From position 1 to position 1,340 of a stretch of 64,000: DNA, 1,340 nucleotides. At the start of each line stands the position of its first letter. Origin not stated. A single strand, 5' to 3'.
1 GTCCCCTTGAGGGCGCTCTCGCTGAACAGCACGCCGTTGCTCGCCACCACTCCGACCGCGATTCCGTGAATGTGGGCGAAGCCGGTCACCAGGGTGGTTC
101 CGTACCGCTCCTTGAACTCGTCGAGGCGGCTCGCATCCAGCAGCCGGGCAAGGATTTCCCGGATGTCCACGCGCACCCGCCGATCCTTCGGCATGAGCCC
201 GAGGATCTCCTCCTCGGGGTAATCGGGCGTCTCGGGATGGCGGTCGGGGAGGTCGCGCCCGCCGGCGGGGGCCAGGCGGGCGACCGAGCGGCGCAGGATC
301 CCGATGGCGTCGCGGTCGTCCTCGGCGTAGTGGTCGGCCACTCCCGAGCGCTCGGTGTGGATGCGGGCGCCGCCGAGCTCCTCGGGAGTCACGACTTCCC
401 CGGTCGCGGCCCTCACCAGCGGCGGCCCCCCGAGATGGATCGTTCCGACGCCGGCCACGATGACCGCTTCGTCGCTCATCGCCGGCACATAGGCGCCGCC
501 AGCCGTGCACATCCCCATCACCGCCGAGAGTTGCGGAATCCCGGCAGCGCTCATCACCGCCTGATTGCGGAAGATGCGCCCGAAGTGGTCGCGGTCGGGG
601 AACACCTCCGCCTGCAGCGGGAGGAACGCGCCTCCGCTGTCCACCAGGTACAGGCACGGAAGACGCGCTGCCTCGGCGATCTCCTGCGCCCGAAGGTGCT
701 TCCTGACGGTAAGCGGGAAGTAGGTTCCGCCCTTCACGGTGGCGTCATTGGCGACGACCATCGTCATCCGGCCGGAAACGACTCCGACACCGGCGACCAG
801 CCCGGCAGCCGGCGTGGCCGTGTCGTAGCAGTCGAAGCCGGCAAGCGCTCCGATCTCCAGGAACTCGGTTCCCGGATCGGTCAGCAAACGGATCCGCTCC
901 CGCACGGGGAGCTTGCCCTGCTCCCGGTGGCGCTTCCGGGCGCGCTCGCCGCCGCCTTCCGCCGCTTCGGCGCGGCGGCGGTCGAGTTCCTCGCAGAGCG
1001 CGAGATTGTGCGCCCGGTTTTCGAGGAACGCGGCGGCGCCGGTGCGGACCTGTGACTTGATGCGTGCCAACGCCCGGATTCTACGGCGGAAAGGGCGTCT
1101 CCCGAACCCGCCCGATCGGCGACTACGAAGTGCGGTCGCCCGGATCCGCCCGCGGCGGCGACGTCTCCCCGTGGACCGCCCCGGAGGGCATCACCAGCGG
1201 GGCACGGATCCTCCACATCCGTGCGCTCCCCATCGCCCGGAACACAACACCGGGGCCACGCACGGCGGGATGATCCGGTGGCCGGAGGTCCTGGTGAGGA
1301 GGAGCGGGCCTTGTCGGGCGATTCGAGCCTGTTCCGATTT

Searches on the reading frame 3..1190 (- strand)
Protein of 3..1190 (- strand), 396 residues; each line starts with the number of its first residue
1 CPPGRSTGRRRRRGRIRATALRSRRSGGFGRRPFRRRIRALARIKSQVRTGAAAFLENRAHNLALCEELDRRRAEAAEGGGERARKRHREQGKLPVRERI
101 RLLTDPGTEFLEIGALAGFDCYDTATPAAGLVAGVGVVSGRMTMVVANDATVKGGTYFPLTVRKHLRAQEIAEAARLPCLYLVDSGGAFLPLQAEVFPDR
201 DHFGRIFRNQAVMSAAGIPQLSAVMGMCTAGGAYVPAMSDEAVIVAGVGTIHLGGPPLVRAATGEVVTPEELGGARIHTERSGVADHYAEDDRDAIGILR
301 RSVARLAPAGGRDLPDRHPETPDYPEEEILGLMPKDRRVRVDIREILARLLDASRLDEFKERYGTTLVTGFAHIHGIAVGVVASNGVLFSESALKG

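Call 18: search_protein_families(library=pfam, proteins=[window:3-1190:-], max_evalue=0.00001)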
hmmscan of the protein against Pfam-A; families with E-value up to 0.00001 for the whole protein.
window:3-1190:- (396 aa): 2 families
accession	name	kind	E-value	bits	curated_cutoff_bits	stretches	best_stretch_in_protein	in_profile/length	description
PF01039.27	Carboxyl_trans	-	5.7e-87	292.8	22.3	1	88-395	2-317/493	Carboxyl transferase domain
PF03255.19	ACCA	-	1.5e-07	31.3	23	1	152-244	123-212/310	Acetyl co-enzyme A carboxylase carboxyltransferase-like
